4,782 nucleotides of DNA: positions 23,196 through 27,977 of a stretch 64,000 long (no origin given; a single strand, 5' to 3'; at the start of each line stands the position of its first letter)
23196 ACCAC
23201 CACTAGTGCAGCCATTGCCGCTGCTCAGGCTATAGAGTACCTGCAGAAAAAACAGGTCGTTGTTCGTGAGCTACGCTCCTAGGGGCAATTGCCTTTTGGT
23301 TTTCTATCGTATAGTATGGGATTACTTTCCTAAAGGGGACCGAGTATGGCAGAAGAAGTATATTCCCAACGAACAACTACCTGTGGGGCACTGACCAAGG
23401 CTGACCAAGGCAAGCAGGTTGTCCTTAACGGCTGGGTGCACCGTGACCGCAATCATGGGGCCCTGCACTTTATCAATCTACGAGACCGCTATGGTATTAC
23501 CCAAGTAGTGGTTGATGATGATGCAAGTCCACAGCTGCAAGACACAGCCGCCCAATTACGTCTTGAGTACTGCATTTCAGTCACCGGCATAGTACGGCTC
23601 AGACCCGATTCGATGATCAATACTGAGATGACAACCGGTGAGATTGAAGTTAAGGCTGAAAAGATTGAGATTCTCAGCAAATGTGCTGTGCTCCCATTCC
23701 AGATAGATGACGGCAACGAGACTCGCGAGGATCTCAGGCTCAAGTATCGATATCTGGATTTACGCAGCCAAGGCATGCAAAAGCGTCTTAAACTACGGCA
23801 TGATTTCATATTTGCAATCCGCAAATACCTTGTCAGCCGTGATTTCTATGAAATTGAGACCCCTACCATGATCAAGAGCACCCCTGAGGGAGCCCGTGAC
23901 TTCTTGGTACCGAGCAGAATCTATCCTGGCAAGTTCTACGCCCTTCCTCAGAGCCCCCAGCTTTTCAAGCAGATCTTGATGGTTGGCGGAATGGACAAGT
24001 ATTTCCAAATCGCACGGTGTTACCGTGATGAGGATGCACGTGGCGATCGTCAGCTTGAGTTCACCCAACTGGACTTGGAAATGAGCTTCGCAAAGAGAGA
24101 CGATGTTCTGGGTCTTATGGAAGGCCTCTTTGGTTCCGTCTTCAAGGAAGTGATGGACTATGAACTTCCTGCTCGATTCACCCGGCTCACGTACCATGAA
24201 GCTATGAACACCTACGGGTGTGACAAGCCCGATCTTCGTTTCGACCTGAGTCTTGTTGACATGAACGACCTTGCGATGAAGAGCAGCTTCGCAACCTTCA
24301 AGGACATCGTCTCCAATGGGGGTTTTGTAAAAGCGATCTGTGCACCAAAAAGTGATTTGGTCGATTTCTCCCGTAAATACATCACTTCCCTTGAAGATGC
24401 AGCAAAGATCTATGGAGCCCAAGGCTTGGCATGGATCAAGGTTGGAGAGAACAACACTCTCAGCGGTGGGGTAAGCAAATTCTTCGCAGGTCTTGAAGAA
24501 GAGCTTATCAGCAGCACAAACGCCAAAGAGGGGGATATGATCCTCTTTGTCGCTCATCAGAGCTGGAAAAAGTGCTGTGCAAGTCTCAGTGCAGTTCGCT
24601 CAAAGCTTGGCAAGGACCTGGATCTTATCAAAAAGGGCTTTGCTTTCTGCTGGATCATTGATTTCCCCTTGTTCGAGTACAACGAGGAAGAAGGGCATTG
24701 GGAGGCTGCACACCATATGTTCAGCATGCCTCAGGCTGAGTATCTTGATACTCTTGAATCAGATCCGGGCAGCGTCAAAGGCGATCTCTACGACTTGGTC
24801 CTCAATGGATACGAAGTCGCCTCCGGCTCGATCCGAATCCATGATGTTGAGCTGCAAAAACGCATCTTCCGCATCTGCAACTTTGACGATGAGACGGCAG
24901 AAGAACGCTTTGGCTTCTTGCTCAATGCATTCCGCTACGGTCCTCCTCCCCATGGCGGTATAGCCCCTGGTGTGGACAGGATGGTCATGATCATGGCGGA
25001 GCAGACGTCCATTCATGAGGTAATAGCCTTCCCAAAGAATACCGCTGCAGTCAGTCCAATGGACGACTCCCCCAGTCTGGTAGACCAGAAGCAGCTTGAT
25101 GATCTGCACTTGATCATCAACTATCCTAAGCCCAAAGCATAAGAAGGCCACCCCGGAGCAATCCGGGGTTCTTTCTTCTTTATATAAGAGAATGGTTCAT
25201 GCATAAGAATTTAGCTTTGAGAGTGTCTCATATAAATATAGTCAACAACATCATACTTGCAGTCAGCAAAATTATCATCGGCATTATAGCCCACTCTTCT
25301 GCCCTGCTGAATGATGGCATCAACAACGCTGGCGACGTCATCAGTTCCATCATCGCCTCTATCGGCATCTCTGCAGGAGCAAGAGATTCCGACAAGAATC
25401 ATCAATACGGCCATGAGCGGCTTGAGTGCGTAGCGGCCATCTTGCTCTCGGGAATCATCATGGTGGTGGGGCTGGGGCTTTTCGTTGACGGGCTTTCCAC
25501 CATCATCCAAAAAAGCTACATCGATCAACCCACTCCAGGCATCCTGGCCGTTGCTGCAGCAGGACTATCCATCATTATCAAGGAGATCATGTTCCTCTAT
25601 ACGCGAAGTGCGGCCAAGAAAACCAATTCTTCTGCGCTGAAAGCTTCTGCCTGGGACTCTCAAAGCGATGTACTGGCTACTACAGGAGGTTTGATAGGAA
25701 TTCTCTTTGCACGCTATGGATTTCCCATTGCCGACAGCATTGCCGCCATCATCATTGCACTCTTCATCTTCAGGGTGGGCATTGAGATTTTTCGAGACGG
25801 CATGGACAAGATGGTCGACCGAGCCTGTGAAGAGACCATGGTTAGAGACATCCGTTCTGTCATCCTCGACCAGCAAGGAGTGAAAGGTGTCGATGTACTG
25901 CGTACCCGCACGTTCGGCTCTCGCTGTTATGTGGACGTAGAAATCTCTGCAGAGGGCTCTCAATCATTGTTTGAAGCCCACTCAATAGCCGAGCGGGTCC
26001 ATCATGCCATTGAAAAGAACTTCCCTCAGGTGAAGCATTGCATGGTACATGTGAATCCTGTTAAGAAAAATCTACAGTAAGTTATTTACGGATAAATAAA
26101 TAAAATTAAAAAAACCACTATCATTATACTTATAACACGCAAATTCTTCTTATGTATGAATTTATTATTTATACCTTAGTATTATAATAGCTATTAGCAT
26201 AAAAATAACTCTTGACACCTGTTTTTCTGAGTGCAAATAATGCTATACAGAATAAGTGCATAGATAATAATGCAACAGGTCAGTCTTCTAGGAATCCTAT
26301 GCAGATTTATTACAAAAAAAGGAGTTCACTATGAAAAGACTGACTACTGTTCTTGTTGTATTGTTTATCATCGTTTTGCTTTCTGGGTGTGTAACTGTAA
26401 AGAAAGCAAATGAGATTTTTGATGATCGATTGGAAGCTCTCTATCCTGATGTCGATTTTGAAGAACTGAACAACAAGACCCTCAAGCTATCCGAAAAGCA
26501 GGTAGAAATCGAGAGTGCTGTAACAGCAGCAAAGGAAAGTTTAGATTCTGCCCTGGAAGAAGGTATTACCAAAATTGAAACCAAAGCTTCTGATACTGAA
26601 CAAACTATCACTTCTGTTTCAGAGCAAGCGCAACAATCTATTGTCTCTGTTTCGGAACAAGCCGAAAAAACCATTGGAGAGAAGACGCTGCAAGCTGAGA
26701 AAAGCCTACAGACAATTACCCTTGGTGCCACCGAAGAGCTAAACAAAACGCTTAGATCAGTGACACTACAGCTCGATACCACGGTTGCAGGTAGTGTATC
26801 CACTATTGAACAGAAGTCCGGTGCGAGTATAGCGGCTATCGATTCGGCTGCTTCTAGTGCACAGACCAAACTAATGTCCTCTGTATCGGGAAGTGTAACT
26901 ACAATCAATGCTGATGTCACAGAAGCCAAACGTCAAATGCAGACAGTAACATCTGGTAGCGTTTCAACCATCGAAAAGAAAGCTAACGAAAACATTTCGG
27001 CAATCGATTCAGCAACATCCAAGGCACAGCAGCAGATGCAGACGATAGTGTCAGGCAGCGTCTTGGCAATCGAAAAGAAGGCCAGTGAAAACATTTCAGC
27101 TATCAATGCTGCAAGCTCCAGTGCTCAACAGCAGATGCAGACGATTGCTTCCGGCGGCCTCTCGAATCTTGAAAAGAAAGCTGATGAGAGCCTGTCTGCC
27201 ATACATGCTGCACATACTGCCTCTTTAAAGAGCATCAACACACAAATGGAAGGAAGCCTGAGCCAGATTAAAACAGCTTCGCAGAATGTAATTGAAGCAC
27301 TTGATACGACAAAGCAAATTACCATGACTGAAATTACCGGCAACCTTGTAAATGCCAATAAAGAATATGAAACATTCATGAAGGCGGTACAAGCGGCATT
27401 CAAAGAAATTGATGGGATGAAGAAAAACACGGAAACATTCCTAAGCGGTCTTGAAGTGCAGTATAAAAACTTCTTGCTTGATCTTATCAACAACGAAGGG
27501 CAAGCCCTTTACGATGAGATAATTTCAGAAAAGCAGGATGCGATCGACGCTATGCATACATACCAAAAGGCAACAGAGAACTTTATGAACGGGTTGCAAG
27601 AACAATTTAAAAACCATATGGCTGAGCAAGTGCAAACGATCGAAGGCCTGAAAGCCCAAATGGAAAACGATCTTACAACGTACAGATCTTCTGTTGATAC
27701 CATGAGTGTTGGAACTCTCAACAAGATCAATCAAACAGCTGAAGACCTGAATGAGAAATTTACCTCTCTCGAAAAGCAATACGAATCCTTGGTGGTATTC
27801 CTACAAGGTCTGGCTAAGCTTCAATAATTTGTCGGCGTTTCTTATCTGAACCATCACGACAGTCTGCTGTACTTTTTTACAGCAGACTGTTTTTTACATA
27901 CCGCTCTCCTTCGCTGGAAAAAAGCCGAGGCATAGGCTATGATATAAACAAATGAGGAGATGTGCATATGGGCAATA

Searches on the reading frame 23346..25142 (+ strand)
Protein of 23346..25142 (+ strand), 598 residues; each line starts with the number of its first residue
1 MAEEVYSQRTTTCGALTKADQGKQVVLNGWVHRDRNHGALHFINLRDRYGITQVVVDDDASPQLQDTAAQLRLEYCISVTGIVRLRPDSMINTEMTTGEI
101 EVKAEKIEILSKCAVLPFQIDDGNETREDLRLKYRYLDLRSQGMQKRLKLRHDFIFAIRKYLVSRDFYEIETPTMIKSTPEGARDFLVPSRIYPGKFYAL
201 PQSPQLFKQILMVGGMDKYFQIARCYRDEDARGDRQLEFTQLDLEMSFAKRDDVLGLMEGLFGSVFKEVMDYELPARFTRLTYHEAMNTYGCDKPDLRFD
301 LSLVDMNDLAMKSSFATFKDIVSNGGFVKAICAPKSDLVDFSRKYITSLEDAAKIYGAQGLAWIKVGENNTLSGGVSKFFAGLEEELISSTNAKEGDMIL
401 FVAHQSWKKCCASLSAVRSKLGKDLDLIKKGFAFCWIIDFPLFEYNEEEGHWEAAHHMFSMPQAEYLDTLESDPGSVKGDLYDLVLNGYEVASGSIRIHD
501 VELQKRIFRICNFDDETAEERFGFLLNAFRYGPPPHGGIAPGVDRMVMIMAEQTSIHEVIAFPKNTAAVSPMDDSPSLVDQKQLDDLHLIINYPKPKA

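Call 45: search_protein_families(library=pfam, proteins=[window:23346-25142:+])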
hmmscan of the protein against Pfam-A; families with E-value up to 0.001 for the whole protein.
window:23346-25142:+ (598 aa): 3 families
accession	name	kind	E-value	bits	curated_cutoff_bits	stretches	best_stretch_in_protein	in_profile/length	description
PF00152.25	tRNA-synt_2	-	4.3e-118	394.3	25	1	128-565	2-307/308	tRNA synthetases class II (D, K and N)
PF02938.19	GAD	-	3.9e-23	82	23.4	1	318-414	1-95/95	GAD domain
PF01336.31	tRNA_anti-codon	-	4.5e-15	55.8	27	1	25-110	1-75/75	OB-fold nucleic acid binding domain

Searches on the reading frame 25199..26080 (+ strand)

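Call 45: search_protein_families(library=pfam, proteins=[window:25199-26080:+])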
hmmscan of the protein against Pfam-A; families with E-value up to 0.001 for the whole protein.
window:25199-26080:+ (293 aa): 2 families
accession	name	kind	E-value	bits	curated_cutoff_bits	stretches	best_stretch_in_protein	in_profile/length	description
PF01545.26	Cation_efflux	-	4.5e-41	141.3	26.6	1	11-203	2-195/198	Cation efflux family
PF16916.11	ZT_dimer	-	6.9e-22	77.7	26.7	1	211-287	2-77/78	Dimerisation domain of Zinc Transporter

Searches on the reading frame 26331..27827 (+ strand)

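Call 45: search_protein_families(library=pfam, proteins=[window:26331-27827:+])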
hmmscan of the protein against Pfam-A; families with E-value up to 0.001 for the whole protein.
window:26331-27827:+ (498 aa): 2 families
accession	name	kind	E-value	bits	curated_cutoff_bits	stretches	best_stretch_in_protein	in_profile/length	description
PF01442.23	Apolipoprotein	-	2.5e-10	40.8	90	2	190-326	47-183/190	Apolipoprotein A1/A4/E domain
PF00430.23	ATP-synt_B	-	0.00043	20.8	28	1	4-113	2-113/132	ATP synthase B/B' CF(0)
